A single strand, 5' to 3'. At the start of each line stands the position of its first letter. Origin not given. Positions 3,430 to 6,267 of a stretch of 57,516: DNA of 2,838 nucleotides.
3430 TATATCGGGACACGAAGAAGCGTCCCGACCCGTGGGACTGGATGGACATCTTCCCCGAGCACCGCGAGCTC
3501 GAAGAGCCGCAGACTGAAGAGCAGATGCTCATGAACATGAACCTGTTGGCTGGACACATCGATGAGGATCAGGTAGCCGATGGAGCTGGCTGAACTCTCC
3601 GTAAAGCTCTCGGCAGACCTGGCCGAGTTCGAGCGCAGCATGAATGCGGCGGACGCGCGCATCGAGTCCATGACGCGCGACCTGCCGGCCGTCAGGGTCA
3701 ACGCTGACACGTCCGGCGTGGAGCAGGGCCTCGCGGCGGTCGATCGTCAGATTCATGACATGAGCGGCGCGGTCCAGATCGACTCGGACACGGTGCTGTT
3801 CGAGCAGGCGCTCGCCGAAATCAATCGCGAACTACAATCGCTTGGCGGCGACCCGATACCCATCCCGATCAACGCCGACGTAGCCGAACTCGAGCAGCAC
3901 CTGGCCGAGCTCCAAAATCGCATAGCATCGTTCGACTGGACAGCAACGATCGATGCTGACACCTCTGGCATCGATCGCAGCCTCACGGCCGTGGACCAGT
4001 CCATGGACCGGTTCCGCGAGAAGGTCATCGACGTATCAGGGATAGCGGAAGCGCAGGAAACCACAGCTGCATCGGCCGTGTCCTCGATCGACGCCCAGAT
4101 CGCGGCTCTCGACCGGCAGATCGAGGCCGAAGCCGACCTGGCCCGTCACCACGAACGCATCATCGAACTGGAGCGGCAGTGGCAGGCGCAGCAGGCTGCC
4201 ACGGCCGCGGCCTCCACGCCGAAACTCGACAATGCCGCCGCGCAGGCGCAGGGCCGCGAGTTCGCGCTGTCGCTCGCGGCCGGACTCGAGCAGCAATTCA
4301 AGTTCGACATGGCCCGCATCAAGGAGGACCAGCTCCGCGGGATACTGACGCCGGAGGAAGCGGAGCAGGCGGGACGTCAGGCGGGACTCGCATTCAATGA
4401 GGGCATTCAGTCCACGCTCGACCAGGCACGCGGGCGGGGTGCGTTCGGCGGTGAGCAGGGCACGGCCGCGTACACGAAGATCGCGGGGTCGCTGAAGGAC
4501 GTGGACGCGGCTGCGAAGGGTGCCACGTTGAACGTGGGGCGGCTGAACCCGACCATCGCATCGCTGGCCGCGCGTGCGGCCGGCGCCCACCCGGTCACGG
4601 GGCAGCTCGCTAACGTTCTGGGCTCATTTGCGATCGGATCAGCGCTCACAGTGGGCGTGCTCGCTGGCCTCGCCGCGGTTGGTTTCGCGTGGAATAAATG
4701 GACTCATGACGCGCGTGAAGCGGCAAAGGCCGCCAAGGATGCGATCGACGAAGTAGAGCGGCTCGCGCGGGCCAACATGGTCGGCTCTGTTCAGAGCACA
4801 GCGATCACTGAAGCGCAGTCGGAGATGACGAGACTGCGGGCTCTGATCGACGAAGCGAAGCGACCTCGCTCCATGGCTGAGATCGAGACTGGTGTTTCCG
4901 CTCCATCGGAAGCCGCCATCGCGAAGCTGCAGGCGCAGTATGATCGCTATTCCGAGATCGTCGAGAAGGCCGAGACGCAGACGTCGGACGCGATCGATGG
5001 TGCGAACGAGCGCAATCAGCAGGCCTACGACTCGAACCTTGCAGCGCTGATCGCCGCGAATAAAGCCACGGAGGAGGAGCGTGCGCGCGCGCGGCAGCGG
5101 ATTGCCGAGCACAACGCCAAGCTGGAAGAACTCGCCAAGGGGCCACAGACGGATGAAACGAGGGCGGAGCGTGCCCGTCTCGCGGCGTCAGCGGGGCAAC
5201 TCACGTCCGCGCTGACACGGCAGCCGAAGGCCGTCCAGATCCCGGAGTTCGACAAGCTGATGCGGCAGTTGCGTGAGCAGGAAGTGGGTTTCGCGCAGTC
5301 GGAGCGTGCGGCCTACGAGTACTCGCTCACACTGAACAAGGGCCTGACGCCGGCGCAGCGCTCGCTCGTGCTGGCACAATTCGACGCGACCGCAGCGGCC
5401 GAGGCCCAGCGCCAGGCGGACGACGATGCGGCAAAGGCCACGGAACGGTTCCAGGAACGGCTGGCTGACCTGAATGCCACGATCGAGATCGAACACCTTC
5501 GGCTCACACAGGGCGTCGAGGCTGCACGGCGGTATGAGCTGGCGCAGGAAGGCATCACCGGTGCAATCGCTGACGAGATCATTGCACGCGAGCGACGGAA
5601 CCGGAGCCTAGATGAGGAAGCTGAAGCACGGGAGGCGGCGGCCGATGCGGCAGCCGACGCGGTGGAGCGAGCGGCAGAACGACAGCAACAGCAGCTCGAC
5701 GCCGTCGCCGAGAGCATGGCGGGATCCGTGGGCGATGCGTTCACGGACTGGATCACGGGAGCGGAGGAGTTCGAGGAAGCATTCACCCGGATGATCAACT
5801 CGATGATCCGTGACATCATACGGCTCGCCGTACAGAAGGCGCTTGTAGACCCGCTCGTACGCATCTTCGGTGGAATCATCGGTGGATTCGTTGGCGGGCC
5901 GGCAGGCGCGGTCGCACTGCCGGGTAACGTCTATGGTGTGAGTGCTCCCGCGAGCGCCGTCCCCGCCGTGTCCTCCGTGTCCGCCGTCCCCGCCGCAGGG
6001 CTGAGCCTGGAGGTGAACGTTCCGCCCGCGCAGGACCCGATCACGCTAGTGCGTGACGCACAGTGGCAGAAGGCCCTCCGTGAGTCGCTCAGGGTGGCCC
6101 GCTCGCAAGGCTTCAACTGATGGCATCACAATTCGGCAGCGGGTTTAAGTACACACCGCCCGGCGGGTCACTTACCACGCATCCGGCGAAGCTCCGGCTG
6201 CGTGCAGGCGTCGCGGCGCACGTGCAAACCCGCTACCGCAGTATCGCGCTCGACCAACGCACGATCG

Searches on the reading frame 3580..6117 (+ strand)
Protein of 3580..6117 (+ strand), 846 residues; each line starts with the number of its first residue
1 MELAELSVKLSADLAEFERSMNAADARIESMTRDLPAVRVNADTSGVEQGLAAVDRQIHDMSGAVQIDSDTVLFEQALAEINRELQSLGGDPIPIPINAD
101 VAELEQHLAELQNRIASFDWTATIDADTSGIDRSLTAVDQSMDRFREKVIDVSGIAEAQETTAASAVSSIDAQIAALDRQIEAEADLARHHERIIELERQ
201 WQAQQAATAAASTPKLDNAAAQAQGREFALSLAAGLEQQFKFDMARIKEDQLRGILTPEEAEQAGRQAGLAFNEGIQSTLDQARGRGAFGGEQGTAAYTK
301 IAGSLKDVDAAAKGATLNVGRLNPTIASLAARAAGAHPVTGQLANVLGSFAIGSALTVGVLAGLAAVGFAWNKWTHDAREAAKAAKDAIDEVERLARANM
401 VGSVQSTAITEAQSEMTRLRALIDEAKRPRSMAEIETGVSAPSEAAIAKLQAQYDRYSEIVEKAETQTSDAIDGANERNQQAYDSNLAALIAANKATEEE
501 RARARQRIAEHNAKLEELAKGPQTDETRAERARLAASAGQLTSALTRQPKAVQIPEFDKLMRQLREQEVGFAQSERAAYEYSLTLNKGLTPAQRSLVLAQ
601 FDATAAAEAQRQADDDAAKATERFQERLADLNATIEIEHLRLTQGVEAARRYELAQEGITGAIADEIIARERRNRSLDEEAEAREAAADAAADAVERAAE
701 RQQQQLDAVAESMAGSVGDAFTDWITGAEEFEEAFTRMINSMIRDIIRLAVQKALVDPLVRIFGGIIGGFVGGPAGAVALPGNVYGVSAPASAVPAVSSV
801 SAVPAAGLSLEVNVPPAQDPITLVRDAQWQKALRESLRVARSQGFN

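Call 113: search_protein_families(library=pfam, alignment_id=A8, max_evalue=0.001)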
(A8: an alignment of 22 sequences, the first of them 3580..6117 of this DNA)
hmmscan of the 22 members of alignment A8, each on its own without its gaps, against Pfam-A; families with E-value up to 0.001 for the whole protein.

A. member 1, window:3580-6117:+ (846 aa): 1 family
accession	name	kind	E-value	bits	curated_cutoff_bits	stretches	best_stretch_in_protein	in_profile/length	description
PF09718.15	Tape_meas_lam_C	-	0.00024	21.5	23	1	688-759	7-75/76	Lambda phage tail tape-measure protein (Tape_meas_lam_C)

B. families by the number of members that match (of 22 scanned): 20 families
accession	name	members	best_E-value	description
PF00239.26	Resolvase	1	1.8e-17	Resolvase, N terminal domain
PF07508.19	Recombinase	1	2.2e-14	Recombinase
PF01935.23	DUF87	1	9.5e-13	Helicase HerA, central domain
PF02463.25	SMC_N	1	1.4e-12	RecF/RecN/SMC N terminal domain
PF13476.12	AAA_23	1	9.4e-12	AAA domain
PF13229.12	Beta_helix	1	2e-09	Right handed beta helix region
PF05048.19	NosD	1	2.5e-08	Periplasmic copper-binding protein (NosD)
PF10571.15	UPF0547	1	3.6e-06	Uncharacterised protein family UPF0547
PF13514.12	AAA_27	1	7.3e-06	AAA domain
PF13558.12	SbcC_Walker_B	1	1.3e-05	SbcC/RAD50-like, Walker B motif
PF13401.12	AAA_22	1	2.7e-05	AAA domain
PF13240.11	Zn_Ribbon_1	1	3.3e-05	zinc-ribbon domain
PF13248.11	Zn_ribbon_3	1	4.5e-05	zinc-ribbon domain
PF24146.1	K1-lyase_C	1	0.00011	K1 capsule-specific polysaccharide lyase, C-terminal domain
PF13175.12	AAA_15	1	0.00014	AAA ATPase domain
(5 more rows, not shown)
